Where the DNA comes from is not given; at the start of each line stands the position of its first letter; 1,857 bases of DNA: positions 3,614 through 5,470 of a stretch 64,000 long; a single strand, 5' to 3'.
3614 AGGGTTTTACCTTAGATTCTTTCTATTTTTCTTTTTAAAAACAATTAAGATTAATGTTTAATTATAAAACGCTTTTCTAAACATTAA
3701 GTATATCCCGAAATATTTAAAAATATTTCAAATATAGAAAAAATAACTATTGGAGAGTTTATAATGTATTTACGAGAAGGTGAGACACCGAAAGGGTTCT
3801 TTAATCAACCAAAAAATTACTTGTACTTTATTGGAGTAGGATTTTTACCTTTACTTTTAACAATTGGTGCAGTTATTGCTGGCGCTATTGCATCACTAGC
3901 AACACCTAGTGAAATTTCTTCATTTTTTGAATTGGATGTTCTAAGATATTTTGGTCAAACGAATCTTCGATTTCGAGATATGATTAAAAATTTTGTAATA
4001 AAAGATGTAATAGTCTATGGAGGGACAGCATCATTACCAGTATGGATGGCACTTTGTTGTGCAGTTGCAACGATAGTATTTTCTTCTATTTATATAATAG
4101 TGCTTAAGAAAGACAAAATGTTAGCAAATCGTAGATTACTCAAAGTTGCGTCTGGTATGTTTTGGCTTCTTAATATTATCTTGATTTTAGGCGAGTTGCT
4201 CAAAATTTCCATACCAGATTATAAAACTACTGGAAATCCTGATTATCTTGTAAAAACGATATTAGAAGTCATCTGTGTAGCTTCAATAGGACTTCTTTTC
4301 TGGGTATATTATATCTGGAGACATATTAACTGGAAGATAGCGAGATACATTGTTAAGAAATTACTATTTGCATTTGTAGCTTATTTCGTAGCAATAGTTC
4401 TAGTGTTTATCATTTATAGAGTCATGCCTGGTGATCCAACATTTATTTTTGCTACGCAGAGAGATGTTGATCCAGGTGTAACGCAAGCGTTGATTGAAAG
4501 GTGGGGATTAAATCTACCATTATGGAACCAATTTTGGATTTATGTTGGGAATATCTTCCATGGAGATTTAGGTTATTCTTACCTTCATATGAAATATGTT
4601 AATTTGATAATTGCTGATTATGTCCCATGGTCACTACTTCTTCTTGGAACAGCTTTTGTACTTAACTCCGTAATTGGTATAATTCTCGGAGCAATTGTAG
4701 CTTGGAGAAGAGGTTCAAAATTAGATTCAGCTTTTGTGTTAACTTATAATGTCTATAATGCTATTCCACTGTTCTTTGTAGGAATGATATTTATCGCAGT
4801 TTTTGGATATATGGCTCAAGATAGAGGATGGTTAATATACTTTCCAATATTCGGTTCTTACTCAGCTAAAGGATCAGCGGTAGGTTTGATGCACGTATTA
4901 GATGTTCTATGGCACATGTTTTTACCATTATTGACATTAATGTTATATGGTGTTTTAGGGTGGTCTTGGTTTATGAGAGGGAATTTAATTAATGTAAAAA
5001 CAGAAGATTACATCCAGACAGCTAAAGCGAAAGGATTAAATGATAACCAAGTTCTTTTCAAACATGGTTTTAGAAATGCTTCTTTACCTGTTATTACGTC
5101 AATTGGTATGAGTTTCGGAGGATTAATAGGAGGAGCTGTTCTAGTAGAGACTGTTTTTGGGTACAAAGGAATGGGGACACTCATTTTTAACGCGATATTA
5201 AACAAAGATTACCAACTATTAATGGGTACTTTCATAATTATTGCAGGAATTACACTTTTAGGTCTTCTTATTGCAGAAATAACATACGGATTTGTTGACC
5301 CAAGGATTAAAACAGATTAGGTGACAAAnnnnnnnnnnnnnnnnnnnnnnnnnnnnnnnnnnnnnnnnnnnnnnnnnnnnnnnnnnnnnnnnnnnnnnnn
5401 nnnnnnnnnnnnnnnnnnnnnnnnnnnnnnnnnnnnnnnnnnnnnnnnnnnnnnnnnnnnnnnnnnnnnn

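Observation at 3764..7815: Both Opp/Dpp-type permeases carry large N-terminal polytopic extensions built from a shared repeated module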

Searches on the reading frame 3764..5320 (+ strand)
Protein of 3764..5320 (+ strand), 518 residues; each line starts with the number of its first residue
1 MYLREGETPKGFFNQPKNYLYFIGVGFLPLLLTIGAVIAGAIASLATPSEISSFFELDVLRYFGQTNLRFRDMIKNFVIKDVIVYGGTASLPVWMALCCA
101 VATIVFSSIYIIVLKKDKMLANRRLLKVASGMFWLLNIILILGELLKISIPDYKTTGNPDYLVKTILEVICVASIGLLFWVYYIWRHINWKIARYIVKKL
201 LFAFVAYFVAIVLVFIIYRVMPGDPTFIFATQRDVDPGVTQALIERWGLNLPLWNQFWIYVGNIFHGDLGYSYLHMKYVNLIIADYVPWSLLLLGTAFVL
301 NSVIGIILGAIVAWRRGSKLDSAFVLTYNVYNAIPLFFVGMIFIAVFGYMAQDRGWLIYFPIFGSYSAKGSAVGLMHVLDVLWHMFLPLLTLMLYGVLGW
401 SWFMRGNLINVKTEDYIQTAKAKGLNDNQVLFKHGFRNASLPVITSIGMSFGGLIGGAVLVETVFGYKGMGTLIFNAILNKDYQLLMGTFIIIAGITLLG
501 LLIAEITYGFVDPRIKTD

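Call 3: search_protein_families(library=pfam, proteins=[window:3764-5320:+], max_evalue=0.01)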
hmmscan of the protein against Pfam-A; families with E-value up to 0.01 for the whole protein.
window:3764-5320:+ (518 aa): 2 families
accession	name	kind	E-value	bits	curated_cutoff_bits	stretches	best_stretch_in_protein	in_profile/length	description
PF00528.27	BPD_transp_1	-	9.5e-38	130.2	26.4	1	305-516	1-183/184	Binding-protein-dependent transport system inner membrane component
PF19300.4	BPD_transp_1_N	-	1.7e-07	31.8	23.8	1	193-268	2-76/114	Binding-prot-dependent transport system membrane comp, N-term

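Call 4: search_protein_families(library=ncbifam, proteins=[window:3764-5320:+], max_evalue=0.01)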
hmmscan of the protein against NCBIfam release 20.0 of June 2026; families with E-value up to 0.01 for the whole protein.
window:3764-5320:+ (518 aa): 17 families
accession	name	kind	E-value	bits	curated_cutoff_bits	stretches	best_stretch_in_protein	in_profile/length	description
NF045472.1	Opp4B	equivalog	5e-65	219.9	450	1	194-516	3-319/319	oligopeptide ABC transporter permease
NF045470.1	Opp2B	equivalog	7.8e-58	196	350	1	203-516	5-300/300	nickel ABC transporter permease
NF045471.1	Opp3B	equivalog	8.4e-52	176.5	480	1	193-516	2-303/308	oligopeptide ABC transporter permease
NF007008.0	PRK09471.1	equivalog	3.7e-48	164.5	388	1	194-516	3-305/306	oligopeptide ABC transporter permease OppB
TIGR02789.1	nickel_nikB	equivalog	7.8e-45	153.6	447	1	193-516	2-307/314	nickel ABC transporter permease subunit NikB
NF011661.0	PRK15081.1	equivalog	1e-42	146.7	463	1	194-516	3-304/306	glutathione ABC transporter permease GsiC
NF008161.0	PRK10914.1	equivalog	1.5e-42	146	590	2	378-516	198-336/339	dipeptide ABC transporter permease DppB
NF007677.0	PRK10352.1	equivalog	2.2e-41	142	433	1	193-517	2-308/314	nickel ABC transporter permease subunit NikB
NF045469.1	Opp1B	equivalog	7.9e-41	140.5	380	1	193-516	2-307/307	nickel/cobalt ABC transporter permease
NF011712.0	PRK15133.1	subfamily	2.4e-35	122.2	445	1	231-516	77-360/364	microcin C ABC transporter permease YejB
NF043081.1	MMSYN1_0165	equivalog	1.8e-30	106.2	350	1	255-516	145-385/388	oligopeptide ABC transporter permease OppB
NF011690.0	PRK15110.1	equivalog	1.6e-19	70.5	432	1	253-507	40-305/321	putrescine export ABC transporter permease SapB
NF045476.1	Opp4C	equivalog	2.2e-06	27.1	350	1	294-471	83-222/278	oligopeptide ABC transporter permease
NF045475.1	Opp3C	equivalog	0.00015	21.1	450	1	390-477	195-278/328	oligopeptide ABC transporter permease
NF045473.1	Opp1C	equivalog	0.00018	21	350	1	395-471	137-212/267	nickel/cobalt ABC transporter permease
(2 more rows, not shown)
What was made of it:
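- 4340..5317 (+): OppB canonical core (aa 193-518). Pfam PF19300 + PF00528; NCBIfam Opp4B aligns over aa 194-516 (calls 3, 4)
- On Opp/Dpp-type ABC importer (TC 3.A.1.5-like): Opp4B and Opp4C align full length at E 5e-65 each, but below the equivalog cut-offs (call 4).
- Closest known: Opp/Dpp. Same: The cores align end to end with the NCBIfam Opp4B and Opp4C models (call 4).
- Core boundaries (calls 3, 4).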

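Call 30: find_homologous_proteins(query=window:3764-5320:+, max_evalue=1e-30)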
Query window:3764-5320:+ (518 aa): 1122 proteins with E <= 1e-30 among 8000 candidates; the best 120 are listed.
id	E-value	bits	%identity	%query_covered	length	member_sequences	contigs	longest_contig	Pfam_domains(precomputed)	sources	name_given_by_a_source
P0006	0.0e+0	1150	100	100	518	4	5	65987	PF19300.5,PF00528.28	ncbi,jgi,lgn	-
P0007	4.4e-281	952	81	100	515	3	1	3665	PF19300.5,PF00528.28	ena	-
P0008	1.3e-270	917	79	100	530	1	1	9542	PF19300.5,PF00528.28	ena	-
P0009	2.3e-261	886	77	99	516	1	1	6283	PF19300.5,PF00528.28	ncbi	-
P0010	4.7e-259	879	76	100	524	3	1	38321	PF19300.5,PF00528.28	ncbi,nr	ncbi:MAG: ABC transporter permease [Candidatus Heimdallarchaeota archaeon]|nr:ABC transporter permea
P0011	7.9e-254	862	75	100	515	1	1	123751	PF19300.5,PF00528.28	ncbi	-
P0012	1.7e-138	481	67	63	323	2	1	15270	PF19300.5,PF00528.28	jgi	-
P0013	7.0e-138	479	66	63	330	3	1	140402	PF19300.5,PF00528.28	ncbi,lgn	-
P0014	9.3e-137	475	64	64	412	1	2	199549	PF19300.5,PF00528.28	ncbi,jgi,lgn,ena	-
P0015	1.5e-136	475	65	63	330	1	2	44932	PF19300.5,PF00528.28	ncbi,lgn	-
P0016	3.2e-136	473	64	63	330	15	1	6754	PF19300.5,PF00528.28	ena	-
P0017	6.0e-136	473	64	63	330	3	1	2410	PF19300.5,PF00528.28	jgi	jgi:peptide/nickel transport system permease protein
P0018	9.2e-136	472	66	62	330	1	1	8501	PF19300.5,PF00528.28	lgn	-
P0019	9.6e-136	472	65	63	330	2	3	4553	PF19300.5,PF00528.28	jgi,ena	-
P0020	1.1e-135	472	65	62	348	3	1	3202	PF19300.5,PF00528.28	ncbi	-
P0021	1.9e-134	468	63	63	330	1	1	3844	PF19300.5,PF00528.28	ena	-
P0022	3.0e-134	467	64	63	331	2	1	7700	PF19300.5,PF00528.28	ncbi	-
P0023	2.3e-133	464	64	63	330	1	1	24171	PF19300.5,PF00528.28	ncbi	-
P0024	2.0e-132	461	65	62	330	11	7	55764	PF19300.5,PF00528.28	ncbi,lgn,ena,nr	ncbi:MAG: ABC transporter permease [Candidatus Heimdallarchaeota archaeon]|nr:ABC transporter permea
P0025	3.0e-131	457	64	63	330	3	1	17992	PF19300.5,PF00528.28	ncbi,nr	ncbi:MAG: ABC transporter permease [Candidatus Heimdallarchaeota archaeon]|nr:ABC transporter permea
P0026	2.4e-128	447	60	63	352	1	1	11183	PF19300.5,PF00528.28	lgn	-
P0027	1.6e-125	438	59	63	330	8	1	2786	PF19300.5,PF00528.28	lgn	-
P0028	3.0e-125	437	60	63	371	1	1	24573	PF19300.5,PF00528.28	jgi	jgi:peptide/nickel transport system permease protein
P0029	1.5e-117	412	53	65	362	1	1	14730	PF19300.5,PF00528.28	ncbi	-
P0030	5.9e-116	407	56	63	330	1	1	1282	PF19300.5,PF00528.28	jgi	jgi:peptide/nickel transport system permease protein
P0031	2.7e-114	401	55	63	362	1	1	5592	PF19300.5,PF00528.28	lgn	-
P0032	5.6e-114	400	54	63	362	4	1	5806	PF19300.5,PF00528.28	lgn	-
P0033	5.9e-113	397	56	63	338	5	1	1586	PF19300.5,PF00528.28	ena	-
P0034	5.0e-111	390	53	63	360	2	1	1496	PF19300.5,PF00528.28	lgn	-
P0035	3.3e-108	381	51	63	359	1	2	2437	PF19300.5,PF00528.28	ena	-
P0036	3.5e-107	378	51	63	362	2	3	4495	PF19300.5,PF00528.28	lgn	-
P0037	1.1e-106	376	52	63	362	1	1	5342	PF19300.5,PF00528.28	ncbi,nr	ncbi:MAG: ABC transporter permease [Candidatus Heimdallarchaeota archaeon]|nr:ABC transporter permea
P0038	4.5e-106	374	54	63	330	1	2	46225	PF19300.5,PF00528.28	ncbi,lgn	ncbi:MAG: ABC transporter permease [Promethearchaeota archaeon]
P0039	4.8e-103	364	57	58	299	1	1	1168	PF00528.28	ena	-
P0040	2.7e-70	256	40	63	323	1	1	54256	PF19300.5,PF00528.28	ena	-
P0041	1.3e-69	254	40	63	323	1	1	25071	PF19300.5,PF00528.28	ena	-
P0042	2.2e-68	250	40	62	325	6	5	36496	PF19300.5,PF00528.28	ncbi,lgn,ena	-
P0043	2.7e-68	249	40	63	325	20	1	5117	PF19300.5,PF00528.28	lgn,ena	-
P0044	2.4e-67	246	39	62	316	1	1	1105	PF19300.5,PF00528.28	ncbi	-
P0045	4.2e-67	245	40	63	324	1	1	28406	PF19300.5,PF00528.28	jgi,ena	-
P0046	4.7e-67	245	41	62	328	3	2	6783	PF19300.5,PF00528.28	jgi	jgi:peptide/nickel transport system permease protein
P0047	6.9e-67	245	39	63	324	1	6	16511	PF19300.5,PF00528.28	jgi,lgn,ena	jgi:peptide/nickel transport system permease protein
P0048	7.1e-67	245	39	63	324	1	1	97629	PF19300.5,PF00528.28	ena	-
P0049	4.3e-66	242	39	63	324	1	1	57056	PF19300.5,PF00528.28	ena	-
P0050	7.9e-66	241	38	63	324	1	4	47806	PF19300.5,PF00528.28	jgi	jgi:peptide/nickel transport system permease protein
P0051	1.1e-65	241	38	63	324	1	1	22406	PF19300.5,PF00528.28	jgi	jgi:peptide/nickel transport system permease protein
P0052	2.0e-65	240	37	63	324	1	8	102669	PF19300.5,PF00528.28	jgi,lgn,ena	jgi:peptide/nickel transport system permease protein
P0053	1.0e-64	238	38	63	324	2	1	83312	PF19300.5,PF00528.28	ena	-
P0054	1.2e-64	237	39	62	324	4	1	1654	PF19300.5,PF00528.28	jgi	jgi:ABC-type dipeptide/oligopeptide/nickel transport system permease component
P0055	1.9e-64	237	38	63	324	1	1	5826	PF19300.5,PF00528.28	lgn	-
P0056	8.1e-64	235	37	63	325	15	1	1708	PF19300.5,PF00528.28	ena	-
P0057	7.2e-63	231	38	62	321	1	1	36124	PF19300.5,PF00528.28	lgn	-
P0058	8.1e-63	231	36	56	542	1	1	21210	PF19300.5,PF00528.28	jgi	jgi:peptide/nickel transport system permease protein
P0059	1.9e-62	230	37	58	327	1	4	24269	PF19300.5,PF00528.28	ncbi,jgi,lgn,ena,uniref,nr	ncbi:ABC transporter permease [Candidatus Aerophobetes bacterium]|uniref:ABC transporter permease n=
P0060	2.5e-62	230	36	63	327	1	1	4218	PF19300.5,PF00528.28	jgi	-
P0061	3.2e-62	229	37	58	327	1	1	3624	PF19300.5,PF00528.28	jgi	-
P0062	1.3e-61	227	37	63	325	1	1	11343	PF19300.5,PF00528.28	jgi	-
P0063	1.3e-61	227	40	58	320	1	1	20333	PF19300.5,PF00528.28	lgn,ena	-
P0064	4.2e-61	226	38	63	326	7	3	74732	PF19300.5,PF00528.28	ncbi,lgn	-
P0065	5.0e-61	225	37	62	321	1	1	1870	PF19300.5,PF00528.28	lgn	-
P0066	5.9e-61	225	38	63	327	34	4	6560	PF19300.5,PF00528.28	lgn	-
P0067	9.6e-61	224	33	64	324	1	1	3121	PF19300.5,PF00528.28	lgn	-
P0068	3.6e-60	223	38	62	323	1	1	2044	PF19300.5,PF00528.28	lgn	-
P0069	4.3e-60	222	37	63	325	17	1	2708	PF19300.5,PF00528.28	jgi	jgi:peptide/nickel transport system permease protein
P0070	4.6e-60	222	38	63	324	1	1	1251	PF19300.5,PF00528.28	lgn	-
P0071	5.6e-60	222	39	57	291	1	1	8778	PF19300.5,PF00528.28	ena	-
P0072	6.5e-60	222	38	63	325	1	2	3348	PF19300.5,PF00528.28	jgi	-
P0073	1.2e-59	221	39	60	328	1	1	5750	PF19300.5,PF00528.28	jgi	jgi:peptide/nickel transport system permease protein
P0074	1.3e-59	221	37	63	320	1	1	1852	PF19300.5,PF00528.28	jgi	jgi:peptide/nickel transport system permease protein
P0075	2.0e-59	220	38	62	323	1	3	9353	PF19300.5,PF00528.28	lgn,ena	-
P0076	2.5e-59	220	38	63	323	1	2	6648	PF19300.5,PF00528.28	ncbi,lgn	-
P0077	2.6e-59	220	38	62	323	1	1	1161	PF19300.5,PF00528.28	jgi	jgi:peptide/nickel transport system permease protein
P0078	7.3e-59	218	36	63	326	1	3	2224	PF19300.5,PF00528.28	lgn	-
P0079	9.2e-59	218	38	63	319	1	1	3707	PF19300.5,PF00528.28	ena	-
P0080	1.5e-58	217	38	62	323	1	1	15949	PF19300.5,PF00528.28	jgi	jgi:peptide/nickel transport system permease protein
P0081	1.6e-58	217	38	60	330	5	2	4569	PF19300.5,PF00528.28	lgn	-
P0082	2.2e-58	217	38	64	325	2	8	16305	PF19300.5,PF00528.28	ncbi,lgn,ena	-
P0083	2.2e-58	217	37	59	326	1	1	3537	PF00528.28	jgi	-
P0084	2.5e-58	216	37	62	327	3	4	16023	PF19300.5,PF00528.28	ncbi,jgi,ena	jgi:peptide/nickel transport system permease protein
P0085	2.9e-58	216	36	64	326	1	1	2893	PF19300.5,PF00528.28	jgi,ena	-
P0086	4.7e-58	216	36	62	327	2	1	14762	PF19300.5,PF00528.28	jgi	jgi:peptide/nickel transport system permease protein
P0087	5.3e-58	215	40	63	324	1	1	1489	PF19300.5,PF00528.28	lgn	-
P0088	6.4e-58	215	40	58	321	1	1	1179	PF19300.5,PF00528.28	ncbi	-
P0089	6.5e-58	215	38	63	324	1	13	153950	PF19300.5,PF00528.28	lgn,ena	-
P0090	9.2e-58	215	38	62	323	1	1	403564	PF19300.5,PF00528.28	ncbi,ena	-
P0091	1.3e-57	214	37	59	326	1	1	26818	PF00528.28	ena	-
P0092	1.3e-57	214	39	58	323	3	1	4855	PF19300.5,PF00528.28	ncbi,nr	ncbi:MAG: peptide/nickel transport system permease protein [Actinomycetota bacterium]|nr:peptide/nic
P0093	1.4e-57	214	36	62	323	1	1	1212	PF19300.5,PF00528.28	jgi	jgi:peptide/nickel transport system permease protein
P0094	1.5e-57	214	38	63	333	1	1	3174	PF19300.5,PF00528.28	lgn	-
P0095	1.9e-57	214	36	62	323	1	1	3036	PF19300.5,PF00528.28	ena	-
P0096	2.0e-57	214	36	61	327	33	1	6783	PF19300.5,PF00528.28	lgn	-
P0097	2.5e-57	213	36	63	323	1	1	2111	PF19300.5,PF00528.28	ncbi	-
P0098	2.7e-57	213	39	63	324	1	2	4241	PF19300.5,PF00528.28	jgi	-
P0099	2.9e-57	213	36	64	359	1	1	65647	PF19300.5,PF00528.28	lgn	-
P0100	3.7e-57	213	37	63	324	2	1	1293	PF19300.5,PF00528.28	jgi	jgi:peptide/nickel transport system permease protein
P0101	4.1e-57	212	40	61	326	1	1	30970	PF00528.28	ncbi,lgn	-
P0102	4.5e-57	212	38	62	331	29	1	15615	PF00528.28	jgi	jgi:peptide/nickel transport system permease protein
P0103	4.8e-57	212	36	60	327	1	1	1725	PF19300.5,PF00528.28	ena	-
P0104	6.5e-57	212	37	62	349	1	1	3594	PF19300.5,PF00528.28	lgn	-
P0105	6.7e-57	212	37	59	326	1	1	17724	PF00528.28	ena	-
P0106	6.9e-57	212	40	60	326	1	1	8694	PF00528.28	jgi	jgi:peptide/nickel transport system permease protein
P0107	7.0e-57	212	40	57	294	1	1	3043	PF00528.28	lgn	-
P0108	7.3e-57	212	40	60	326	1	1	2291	PF00528.28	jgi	jgi:peptide/nickel transport system permease protein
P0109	7.8e-57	212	36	62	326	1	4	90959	PF19300.5,PF00528.28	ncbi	ncbi:MAG: ABC transporter permease [Sulfolobales archaeon]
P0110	9.9e-57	211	37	63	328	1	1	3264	PF19300.5,PF00528.28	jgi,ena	-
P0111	1.2e-56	211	36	62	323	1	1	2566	PF19300.5,PF00528.28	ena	-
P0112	1.3e-56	211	39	62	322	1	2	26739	PF19300.5,PF00528.28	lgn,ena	-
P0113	2.0e-56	210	37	62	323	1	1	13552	PF19300.5,PF00528.28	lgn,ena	-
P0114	2.1e-56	210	37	63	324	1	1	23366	PF19300.5,PF00528.28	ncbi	-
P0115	2.4e-56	210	36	63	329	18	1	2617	PF00528.28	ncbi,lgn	ncbi:MAG TPA: ABC transporter permease [Ktedonobacterales bacterium]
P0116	2.7e-56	210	36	62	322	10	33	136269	PF19300.5,PF00528.28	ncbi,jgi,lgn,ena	-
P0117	3.9e-56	209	35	61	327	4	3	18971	PF19300.5,PF00528.28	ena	-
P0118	4.3e-56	209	39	58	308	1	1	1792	PF19300.5,PF00528.28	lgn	-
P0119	4.6e-56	209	37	58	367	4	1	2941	PF19300.5,PF00528.28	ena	-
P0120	4.7e-56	209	39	62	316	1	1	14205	PF19300.5,PF00528.28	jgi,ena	-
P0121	5.8e-56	209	39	58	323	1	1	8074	PF19300.5,PF00528.28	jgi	jgi:peptide/nickel transport system permease protein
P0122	6.7e-56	208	37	63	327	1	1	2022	PF19300.5,PF00528.28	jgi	jgi:peptide/nickel transport system permease protein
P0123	8.0e-56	208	37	63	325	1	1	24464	PF19300.5,PF00528.28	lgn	-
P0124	1.0e-55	208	39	63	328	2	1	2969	PF19300.5,PF00528.28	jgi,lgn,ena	-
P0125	1.1e-55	208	36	63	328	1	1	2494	PF19300.5,PF00528.28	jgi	-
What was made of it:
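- Tried and rejected: The full-length query recovered them (call 30).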

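Call 31: find_encoding_contigs(protein=P0014, flank=7000, max_places=2)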
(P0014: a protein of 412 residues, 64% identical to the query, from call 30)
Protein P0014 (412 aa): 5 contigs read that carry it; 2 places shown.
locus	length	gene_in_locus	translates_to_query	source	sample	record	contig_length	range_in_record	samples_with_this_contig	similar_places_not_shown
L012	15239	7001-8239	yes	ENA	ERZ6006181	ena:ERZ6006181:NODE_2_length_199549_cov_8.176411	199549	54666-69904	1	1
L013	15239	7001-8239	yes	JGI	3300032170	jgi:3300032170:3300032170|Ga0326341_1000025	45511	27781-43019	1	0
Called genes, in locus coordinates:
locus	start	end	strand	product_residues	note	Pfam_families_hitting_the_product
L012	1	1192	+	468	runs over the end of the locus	PF27109:SMCR8_C (faint)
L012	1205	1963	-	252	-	PF24553:Rv0428c_C, PF00583:Acetyltransf_1, PF13673:Acetyltransf_10, PF13508:Acetyltransf_7, PF08445:FR47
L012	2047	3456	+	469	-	-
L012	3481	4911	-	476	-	PF00144:Beta-lactamase, PF13969:Pab87_oct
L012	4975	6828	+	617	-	PF00496:SBP_bac_5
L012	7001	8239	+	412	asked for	PF19300:BPD_transp_1_N, PF00528:BPD_transp_1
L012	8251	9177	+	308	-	PF12911:OppC_N, PF00528:BPD_transp_1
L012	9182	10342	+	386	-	PF00005:ABC_tran, PF08352:oligo_HPY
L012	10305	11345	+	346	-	PF00005:ABC_tran, PF08352:oligo_HPY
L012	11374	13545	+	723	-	PF00515:TPR_1 (faint), PF07719:TPR_2 (faint), PF13176:TPR_7 (faint), PF13374:TPR_10 (faint), PF13424:TPR_12, PF24885:TPR_NPHP3, PF13424:TPR_12, PF01022:HTH_5 (weak), +3 more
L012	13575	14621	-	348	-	PF02811:PHP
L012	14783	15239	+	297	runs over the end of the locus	PF00005:ABC_tran, PF13304:AAA_21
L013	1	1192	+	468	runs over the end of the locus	PF27109:SMCR8_C (faint)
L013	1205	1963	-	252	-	PF24553:Rv0428c_C, PF00583:Acetyltransf_1, PF13673:Acetyltransf_10, PF13508:Acetyltransf_7, PF08445:FR47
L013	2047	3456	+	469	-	-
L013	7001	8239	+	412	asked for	PF19300:BPD_transp_1_N, PF00528:BPD_transp_1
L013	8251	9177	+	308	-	PF12911:OppC_N, PF00528:BPD_transp_1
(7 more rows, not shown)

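Call 32: find_encoding_contigs(protein=P0013, flank=7000, max_places=2)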
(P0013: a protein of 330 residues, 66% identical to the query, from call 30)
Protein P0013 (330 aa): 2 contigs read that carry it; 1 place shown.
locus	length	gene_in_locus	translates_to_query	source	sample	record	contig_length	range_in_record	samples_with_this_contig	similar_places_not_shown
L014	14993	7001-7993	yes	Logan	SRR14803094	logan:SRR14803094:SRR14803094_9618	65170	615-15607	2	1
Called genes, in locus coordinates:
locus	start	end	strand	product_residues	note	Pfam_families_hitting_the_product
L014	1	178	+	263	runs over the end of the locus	?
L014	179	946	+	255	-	PF00072:Response_reg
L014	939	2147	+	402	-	PF00072:Response_reg, PF00512:HisKA, PF02518:HATPase_c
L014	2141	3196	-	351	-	PF04055:Radical_SAM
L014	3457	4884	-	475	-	PF00144:Beta-lactamase, PF13969:Pab87_oct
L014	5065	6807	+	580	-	PF00496:SBP_bac_5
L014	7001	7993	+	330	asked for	PF19300:BPD_transp_1_N, PF00528:BPD_transp_1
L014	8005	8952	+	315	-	PF12911:OppC_N, PF00528:BPD_transp_1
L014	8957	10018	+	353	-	PF00005:ABC_tran, PF08352:oligo_HPY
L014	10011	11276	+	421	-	PF00005:ABC_tran, PF08352:oligo_HPY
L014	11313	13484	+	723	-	PF07719:TPR_2 (faint), PF10602:RPN7 (faint), PF17874:TPR_MalT (weak), PF13424:TPR_12, PF24885:TPR_NPHP3 (weak), PF00515:TPR_1 (weak), PF13181:TPR_8 (weak), PF13424:TPR_12, +2 more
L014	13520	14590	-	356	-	PF02811:PHP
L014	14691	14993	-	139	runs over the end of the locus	-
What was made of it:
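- The add-on is therefore dispensable for the basic transporter (call 32).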

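Call 35: search_protein_families(library=pfam, proteins=[P0014], max_evalue=0.01)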
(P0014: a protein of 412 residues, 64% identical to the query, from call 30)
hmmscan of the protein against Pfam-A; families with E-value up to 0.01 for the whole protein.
P0014 (412 aa): 2 families
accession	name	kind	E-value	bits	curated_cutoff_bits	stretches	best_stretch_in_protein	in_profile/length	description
PF00528.27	BPD_transp_1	-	9.8e-37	126.9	26.4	1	196-410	1-183/184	Binding-protein-dependent transport system inner membrane component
PF19300.4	BPD_transp_1_N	-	1.4e-09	38.6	23.8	1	86-184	4-113/114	Binding-prot-dependent transport system membrane comp, N-term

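Call 74: find_encoding_contigs(protein=P0018, flank=8000, max_places=2)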
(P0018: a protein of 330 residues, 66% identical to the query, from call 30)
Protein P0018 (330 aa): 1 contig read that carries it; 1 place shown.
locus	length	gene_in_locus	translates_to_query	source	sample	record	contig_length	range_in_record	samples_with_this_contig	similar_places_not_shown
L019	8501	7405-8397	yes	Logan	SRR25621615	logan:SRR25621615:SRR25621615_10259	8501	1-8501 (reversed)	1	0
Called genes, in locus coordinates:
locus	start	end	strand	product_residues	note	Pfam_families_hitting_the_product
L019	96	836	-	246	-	-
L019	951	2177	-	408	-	PF08309:LVIVD (faint)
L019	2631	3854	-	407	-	PF00082:Peptidase_S8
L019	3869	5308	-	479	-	PF00144:Beta-lactamase, PF13969:Pab87_oct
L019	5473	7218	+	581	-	PF00496:SBP_bac_5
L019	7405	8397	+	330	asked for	PF19300:BPD_transp_1_N (weak), PF00528:BPD_transp_1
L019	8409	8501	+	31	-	?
